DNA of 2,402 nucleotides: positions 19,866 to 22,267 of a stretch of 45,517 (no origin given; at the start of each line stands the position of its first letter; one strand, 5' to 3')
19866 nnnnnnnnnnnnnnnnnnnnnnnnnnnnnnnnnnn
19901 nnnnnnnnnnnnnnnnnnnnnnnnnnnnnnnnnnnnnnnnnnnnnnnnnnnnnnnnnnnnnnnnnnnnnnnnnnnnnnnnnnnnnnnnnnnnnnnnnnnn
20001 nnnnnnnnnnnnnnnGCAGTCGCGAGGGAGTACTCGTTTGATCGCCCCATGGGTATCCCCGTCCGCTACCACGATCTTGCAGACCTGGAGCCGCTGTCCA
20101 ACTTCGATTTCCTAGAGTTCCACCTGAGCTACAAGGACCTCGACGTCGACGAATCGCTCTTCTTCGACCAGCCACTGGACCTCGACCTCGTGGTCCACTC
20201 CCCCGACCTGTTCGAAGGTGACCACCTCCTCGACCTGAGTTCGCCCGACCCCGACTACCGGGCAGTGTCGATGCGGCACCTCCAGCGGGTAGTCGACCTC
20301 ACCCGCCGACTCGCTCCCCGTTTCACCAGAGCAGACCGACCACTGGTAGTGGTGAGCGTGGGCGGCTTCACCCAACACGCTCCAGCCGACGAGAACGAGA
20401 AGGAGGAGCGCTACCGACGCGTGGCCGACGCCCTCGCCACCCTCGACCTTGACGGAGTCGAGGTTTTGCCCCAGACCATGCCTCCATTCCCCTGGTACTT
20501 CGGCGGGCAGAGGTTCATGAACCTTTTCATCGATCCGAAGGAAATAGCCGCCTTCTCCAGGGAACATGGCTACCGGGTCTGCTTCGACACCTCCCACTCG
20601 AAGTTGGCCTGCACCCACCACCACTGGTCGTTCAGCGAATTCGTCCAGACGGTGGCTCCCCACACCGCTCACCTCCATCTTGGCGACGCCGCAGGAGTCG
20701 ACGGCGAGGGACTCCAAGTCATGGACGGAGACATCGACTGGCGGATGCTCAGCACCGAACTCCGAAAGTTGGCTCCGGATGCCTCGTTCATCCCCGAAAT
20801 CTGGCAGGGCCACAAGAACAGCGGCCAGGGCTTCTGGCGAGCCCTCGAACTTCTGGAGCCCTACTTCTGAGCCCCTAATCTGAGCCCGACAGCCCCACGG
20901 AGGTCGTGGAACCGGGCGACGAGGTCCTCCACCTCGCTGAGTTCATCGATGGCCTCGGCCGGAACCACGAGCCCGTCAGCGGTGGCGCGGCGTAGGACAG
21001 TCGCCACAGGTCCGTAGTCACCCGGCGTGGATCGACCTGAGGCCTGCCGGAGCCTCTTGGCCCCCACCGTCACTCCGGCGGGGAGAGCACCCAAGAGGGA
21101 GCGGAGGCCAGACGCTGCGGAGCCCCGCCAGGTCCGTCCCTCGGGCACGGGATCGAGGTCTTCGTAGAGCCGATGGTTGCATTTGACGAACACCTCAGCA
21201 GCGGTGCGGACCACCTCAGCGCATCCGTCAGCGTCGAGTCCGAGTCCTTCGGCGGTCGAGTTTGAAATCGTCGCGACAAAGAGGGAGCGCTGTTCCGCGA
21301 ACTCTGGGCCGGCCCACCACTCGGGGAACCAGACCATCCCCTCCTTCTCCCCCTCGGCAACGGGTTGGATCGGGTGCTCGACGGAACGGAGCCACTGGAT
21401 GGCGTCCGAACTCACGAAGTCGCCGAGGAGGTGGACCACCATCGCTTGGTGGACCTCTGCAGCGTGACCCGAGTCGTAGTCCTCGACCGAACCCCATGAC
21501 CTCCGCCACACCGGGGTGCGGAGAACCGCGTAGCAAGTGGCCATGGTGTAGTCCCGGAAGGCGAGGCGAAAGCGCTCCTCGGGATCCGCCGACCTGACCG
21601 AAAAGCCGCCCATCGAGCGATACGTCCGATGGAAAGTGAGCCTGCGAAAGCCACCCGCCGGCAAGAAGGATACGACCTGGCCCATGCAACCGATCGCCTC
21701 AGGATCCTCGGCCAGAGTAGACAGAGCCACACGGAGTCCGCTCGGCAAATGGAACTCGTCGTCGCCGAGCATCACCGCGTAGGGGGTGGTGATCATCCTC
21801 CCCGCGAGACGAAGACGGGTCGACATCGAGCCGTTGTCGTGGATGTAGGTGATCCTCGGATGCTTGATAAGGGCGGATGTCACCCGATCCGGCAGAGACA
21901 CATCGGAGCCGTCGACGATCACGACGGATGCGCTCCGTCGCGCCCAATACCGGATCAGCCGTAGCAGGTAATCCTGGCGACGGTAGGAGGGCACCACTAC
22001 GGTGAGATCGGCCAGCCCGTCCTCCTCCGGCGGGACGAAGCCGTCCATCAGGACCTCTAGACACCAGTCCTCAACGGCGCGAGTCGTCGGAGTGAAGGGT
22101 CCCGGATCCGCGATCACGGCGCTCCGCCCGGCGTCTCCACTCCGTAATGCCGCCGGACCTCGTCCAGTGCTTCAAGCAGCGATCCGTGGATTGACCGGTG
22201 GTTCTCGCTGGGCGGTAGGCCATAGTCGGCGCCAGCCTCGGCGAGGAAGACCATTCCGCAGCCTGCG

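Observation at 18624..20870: Four-domain fusion: CBS pair + NeuB-type synthase + SAF + xylose-isomerase-like TIM barrel in one 748-aa protein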

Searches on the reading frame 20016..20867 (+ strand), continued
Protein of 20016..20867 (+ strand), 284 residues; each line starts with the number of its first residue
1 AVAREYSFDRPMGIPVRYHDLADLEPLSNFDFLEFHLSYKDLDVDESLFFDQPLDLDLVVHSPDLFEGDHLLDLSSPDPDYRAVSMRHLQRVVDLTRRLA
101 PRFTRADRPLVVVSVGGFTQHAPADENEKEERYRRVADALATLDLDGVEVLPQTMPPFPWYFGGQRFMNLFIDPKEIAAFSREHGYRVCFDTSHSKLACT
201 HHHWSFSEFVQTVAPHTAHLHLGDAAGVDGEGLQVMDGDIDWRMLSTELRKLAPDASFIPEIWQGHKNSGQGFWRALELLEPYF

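Call 50: find_encoding_contigs(protein=P0181, flank=8000, max_places=3)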
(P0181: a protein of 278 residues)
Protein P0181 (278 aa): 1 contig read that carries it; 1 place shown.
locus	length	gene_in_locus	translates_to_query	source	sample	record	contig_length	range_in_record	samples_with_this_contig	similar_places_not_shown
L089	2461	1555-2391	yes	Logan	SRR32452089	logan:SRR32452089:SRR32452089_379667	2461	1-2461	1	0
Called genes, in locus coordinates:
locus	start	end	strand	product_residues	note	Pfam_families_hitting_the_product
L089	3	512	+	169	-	?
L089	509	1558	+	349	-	PF03102:NeuB, PF08666:SAF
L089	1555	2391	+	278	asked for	PF01261:AP_endonuc_2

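Call 51: find_encoding_contigs(protein=P0197, flank=10000, max_places=2)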
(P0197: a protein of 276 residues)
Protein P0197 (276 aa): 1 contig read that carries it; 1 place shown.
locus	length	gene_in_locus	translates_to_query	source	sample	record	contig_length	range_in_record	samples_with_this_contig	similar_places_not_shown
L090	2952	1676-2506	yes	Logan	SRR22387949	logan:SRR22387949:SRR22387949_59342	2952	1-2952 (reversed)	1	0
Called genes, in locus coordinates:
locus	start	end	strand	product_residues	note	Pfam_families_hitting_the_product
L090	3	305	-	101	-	?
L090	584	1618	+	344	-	PF03102:NeuB, PF08666:SAF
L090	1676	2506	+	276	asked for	PF01261:AP_endonuc_2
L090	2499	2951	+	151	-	?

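Call 52: find_encoding_contigs(protein=P0262, flank=10000, max_places=2)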
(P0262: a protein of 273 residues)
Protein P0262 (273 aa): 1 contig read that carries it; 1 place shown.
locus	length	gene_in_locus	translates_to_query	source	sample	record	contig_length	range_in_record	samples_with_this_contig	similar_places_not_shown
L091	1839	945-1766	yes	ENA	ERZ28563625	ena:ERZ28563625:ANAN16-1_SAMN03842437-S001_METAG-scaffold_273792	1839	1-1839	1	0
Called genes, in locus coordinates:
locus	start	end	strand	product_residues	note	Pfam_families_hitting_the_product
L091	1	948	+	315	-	?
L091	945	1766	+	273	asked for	PF01261:AP_endonuc_2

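Call 53: find_encoding_contigs(protein=P0228, flank=10000, max_places=2)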
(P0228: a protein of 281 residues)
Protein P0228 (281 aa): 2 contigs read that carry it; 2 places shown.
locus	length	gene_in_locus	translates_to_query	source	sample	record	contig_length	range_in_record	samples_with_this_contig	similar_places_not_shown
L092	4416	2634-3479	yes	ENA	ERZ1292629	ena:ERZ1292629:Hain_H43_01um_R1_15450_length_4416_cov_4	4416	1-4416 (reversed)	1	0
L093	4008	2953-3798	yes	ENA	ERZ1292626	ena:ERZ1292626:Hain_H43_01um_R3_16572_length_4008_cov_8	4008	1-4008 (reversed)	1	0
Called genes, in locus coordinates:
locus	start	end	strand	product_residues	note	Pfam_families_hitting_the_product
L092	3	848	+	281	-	?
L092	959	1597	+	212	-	PF13489:Methyltransf_23, PF13847:Methyltransf_31, PF08241:Methyltransf_11, PF08242:Methyltransf_12, PF13649:Methyltransf_25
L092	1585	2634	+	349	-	PF03102:NeuB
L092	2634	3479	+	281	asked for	PF01261:AP_endonuc_2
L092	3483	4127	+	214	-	PF02224:Cytidylate_kin, PF13189:Cytidylate_kin2, PF13238:AAA_18 (faint)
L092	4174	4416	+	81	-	?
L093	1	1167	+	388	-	?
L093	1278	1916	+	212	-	PF13489:Methyltransf_23, PF13847:Methyltransf_31, PF08241:Methyltransf_11, PF08242:Methyltransf_12, PF13649:Methyltransf_25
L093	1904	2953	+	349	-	PF03102:NeuB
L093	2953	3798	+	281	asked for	PF01261:AP_endonuc_2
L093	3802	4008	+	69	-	?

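Call 65: search_protein_families(library=ncbifam, proteins=[L026:7923-8597:+, L026:11225-12361:+], max_evalue=0.00001)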
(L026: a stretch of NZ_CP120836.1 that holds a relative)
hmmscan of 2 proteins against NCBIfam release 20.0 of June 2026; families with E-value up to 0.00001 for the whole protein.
L026:7923-8597:+ (224 aa): 6 families
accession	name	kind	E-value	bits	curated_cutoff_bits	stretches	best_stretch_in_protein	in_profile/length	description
TIGR03584.1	PseF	equivalog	9e-37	126.9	205.7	1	4-219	1-219/222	pseudaminic acid cytidylyltransferase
NF003950.0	PRK05450.1-3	subfamily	3.5e-18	65.8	234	1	1-129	1-123/248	3-deoxy-manno-octulosonate cytidylyltransferase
NF009905.0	PRK13368.1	subfamily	3.4e-16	59.3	255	1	1-129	1-120/243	3-deoxy-manno-octulosonate cytidylyltransferase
NF003952.0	PRK05450.1-5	subfamily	2.5e-15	56.3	193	1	1-128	1-121/250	3-deoxy-manno-octulosonate cytidylyltransferase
NF003948.0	PRK05450.1-1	equivalog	5.2e-12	45.5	281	1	2-129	5-126/248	3-deoxy-manno-octulosonate cytidylyltransferase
TIGR00466.1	kdsB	equivalog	2.5e-09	36.9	155.2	1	1-128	1-121/241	3-deoxy-manno-octulosonate cytidylyltransferase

L026:11225-12361:+ (378 aa): 0 families

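Call 70: find_related_loci(query=A5, collection=metagenome_contigs, flank=10000)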
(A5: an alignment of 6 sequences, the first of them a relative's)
Query A5 (278 aa) in metagenome_contigs; peptide patterns used: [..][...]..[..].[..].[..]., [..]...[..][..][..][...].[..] (x = any residue, [..] = any of these).
600 stretches matched a pattern (row limit reached: there are more); 227 encode a relative of the query (tblastn E <= 1e-3); the best 80 are kept; 80 distinct loci.
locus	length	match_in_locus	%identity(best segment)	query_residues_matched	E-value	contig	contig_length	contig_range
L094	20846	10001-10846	49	1-272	1e-90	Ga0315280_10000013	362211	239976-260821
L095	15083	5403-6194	46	1-266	4e-79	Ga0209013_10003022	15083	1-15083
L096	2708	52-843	47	1-266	2e-79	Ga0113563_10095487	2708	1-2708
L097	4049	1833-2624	46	1-266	2e-77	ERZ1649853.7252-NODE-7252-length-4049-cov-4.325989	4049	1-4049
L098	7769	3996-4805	47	1-266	6e-77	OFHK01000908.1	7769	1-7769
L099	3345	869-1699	43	1-278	5e-76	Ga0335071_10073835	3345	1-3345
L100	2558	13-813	46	1-269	3e-76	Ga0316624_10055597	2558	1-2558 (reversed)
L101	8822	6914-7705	45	1-266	6e-75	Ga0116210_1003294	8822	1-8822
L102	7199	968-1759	45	1-266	2e-74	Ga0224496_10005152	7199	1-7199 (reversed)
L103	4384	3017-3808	45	1-266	2e-74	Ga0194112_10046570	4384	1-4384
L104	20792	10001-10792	45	4-266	3e-74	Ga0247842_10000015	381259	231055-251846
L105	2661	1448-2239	43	1-266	4e-75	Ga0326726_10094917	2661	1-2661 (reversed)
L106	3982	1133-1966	44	4-278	6e-74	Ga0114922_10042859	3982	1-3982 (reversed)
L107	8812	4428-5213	45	4-266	5e-74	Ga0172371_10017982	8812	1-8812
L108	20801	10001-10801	43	4-272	5e-75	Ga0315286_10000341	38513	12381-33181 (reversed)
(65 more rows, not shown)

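Call 81: search_solved_structures(query=A5, max_evalue=10, show_alignments=2)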
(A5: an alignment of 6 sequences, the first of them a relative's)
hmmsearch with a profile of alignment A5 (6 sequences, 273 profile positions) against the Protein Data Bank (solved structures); distinct sequences matched with E-value up to 10: 14.
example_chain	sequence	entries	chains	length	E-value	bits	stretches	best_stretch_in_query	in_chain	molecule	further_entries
3wqo_A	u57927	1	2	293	1.4e-15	60.5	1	27-236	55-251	Uncharacterized protein MJ1311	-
5zhz_A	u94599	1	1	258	0.00013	24.4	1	47-235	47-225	Probable endonuclease 4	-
2x7v_A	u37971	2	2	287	0.00041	22.8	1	57-267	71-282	PROBABLE ENDONUCLEASE 4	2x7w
3lmz_A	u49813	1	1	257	0.00043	22.7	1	169-235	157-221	Putative sugar isomerase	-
4hno_A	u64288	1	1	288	0.00051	22.5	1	57-267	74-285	Probable endonuclease 4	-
3cqh_A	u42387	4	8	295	0.035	16.5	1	163-249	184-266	L-ribulose-5-phosphate 3-epimerase ulaE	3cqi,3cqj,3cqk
5tph_A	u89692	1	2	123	0.077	15.3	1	78-156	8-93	de novo NTF2 homodimer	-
5u35_A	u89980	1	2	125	0.086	15.2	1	77-156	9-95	De novo NTF2 with large cavity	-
8gyr_B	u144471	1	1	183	0.14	14.5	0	181-246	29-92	LigA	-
8gyr_A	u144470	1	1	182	0.23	13.8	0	181-246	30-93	Leptospira Immunoglobulin-like protein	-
4yod_A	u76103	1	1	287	0.65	12.3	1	42-91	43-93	thioredoxin-like protein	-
4e16_A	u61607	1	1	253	0.7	12.2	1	30-111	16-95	precorrin-4 C(11)-methyltransferase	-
3mb2_A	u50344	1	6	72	1.1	11.6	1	103-152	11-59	4-oxalocrotonate tautomerase family enzyme - alpha subunit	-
3ry0_A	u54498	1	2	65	1.6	11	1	129-151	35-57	Putative tautomerase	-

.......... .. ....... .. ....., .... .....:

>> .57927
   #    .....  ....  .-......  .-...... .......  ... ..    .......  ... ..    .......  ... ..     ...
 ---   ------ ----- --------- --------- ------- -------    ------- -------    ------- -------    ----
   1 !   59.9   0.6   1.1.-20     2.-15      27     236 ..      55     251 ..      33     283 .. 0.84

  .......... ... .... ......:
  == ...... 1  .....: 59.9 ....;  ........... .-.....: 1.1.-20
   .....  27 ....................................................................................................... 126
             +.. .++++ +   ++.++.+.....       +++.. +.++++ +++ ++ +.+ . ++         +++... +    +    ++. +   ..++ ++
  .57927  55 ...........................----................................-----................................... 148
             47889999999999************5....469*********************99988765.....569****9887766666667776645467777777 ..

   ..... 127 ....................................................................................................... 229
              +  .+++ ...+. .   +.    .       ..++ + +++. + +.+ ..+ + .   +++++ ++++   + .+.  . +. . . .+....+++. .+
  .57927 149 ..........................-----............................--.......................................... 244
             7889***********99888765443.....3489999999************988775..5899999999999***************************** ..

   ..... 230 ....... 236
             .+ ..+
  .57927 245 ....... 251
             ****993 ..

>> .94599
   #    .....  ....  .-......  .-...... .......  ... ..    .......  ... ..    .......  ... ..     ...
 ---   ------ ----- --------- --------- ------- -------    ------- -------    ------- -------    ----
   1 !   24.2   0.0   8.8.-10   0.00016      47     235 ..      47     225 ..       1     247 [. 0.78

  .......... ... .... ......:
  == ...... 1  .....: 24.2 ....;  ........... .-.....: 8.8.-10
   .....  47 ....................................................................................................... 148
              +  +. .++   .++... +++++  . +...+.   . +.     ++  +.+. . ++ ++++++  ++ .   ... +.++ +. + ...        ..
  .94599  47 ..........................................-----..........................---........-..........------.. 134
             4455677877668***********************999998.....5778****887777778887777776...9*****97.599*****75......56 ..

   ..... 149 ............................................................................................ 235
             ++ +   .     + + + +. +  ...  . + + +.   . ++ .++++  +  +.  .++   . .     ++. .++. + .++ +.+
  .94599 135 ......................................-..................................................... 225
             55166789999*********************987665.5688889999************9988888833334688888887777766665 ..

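Call 84: search_protein_families(library=pfam, proteins=[L094:3665-5521:+, L094:5592-6143:+, L094:6164-7651:+, L094:7687-8235:+, L094:8189-8926:+, L094:8964-10004:+, L094:10860-12251:-, L094:12253-13164:-, L094:13161-13874:-, L094:14022-15221:-], max_evalue=0.001)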
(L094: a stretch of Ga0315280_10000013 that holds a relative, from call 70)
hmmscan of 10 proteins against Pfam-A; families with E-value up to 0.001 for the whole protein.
L094:3665-5521:+ (618 aa): 0 families

L094:5592-6143:+ (183 aa): 6 families
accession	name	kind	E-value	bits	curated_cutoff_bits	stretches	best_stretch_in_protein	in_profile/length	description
PF08241.18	Methyltransf_11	-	6.2e-09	36.8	21.2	1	33-81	49-95/95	Methyltransferase domain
PF13489.12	Methyltransf_23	-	1.7e-06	28.3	27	1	18-88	39-123/164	Methyltransferase domain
PF08242.18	Methyltransf_12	-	0.00013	23.1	30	1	35-79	51-98/98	Methyltransferase domain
PF13847.12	Methyltransf_31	-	0.00054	20.1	27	0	35-86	63-116/145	Methyltransferase domain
PF13649.12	Methyltransf_25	-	0.00055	21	27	0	40-77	58-97/97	Methyltransferase domain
PF01555.25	N6_N4_Mtase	-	0.00093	19.6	26.7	0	39-108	9-79/221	DNA methylase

L094:6164-7651:+ (495 aa): 4 families
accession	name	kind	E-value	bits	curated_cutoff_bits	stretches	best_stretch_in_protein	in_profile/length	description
PF01943.22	Polysacc_synt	-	2.2e-32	113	28.2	1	8-290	2-274/274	Polysaccharide biosynthesis protein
PF13440.11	Polysacc_synt_3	-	1.1e-23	84.3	23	1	31-337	1-289/293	Polysaccharide biosynthesis protein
PF03023.19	MurJ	-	1.5e-09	37.5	27.4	1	69-419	37-400/451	Lipid II flippase MurJ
PF01554.23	MatE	-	6e-08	33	24.9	1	239-388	10-160/161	MatE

L094:7687-8235:+ (182 aa): 3 families
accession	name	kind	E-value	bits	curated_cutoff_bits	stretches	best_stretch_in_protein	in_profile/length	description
PF08241.18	Methyltransf_11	-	1.1e-09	39.2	21.2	1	38-88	44-93/95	Methyltransferase domain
PF13649.12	Methyltransf_25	-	5.6e-05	24.2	27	1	38-85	48-96/97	Methyltransferase domain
PF13847.12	Methyltransf_31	-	0.00061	19.9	27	0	39-92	57-111/145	Methyltransferase domain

L094:8189-8926:+ (245 aa): 1 family
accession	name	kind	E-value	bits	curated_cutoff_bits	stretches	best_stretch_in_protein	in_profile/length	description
PF02348.25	CTP_transf_3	-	1.6e-26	93.9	22.6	1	24-201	1-165/217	Cytidylyltransferase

L094:8964-10004:+ (346 aa): 2 families
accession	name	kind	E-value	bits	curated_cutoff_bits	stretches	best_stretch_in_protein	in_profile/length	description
PF03102.20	NeuB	-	6.4e-87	291.4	22.1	1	37-274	1-241/241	NeuB family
PF08666.17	SAF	-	2.6e-12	47.5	21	1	290-345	3-62/63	SAF domain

L094:10860-12251:- (463 aa): 1 family
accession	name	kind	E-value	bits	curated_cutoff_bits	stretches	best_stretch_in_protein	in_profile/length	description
PF05159.20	Capsule_synth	-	1.7e-14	54.5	20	1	244-392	117-274/310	Capsule polysaccharide biosynthesis protein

L094:12253-13164:- (303 aa): 2 families
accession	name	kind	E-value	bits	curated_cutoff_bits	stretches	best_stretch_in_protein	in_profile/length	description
PF04055.27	Radical_SAM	-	2.2e-16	60.9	29.5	1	29-176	1-156/166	Radical SAM superfamily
PF13186.11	SPASM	-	9.7e-16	58.3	21.5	1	210-270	1-67/67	Iron-sulfur cluster-binding domain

L094:13161-13874:- (237 aa): 1 family
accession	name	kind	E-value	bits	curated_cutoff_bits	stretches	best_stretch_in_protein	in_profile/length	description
PF01066.26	CDP-OH_P_transf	-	5.4e-10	40.3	22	1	51-193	10-134/152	CDP-alcohol phosphatidyltransferase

L094:14022-15221:- (399 aa): 1 family
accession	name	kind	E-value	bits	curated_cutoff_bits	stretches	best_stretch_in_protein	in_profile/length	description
PF07690.21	MFS_1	-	9.3e-34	117.3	33.4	1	10-344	1-345/347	Major Facilitator Superfamily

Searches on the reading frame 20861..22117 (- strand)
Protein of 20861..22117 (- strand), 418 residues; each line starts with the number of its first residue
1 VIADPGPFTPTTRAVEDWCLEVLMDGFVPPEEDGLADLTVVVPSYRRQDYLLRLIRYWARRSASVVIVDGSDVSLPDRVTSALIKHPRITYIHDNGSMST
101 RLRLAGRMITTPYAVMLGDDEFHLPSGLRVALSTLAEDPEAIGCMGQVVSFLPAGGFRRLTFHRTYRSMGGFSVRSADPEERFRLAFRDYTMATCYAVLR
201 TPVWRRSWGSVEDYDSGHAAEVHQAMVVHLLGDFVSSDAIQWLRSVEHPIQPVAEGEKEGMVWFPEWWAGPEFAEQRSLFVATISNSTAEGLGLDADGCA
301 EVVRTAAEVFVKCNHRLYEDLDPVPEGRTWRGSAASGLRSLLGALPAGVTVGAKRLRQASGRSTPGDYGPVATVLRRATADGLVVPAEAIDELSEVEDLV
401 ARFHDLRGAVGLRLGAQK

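Call 6: search_protein_families(library=pfam, proteins=[window:20861-22117:-], max_evalue=0.001)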
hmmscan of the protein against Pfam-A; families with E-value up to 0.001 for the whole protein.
window:20861-22117:- (418 aa): 2 families
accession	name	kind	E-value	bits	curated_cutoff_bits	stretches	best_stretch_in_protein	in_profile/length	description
PF00535.33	Glycos_transf_2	-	2.9e-06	27.8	23.3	1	39-172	1-132/168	Glycosyl transferase family 2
PF13641.12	Glyco_tranf_2_3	-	7.5e-06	26.6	27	1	37-148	2-125/230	Glycosyltransferase like family 2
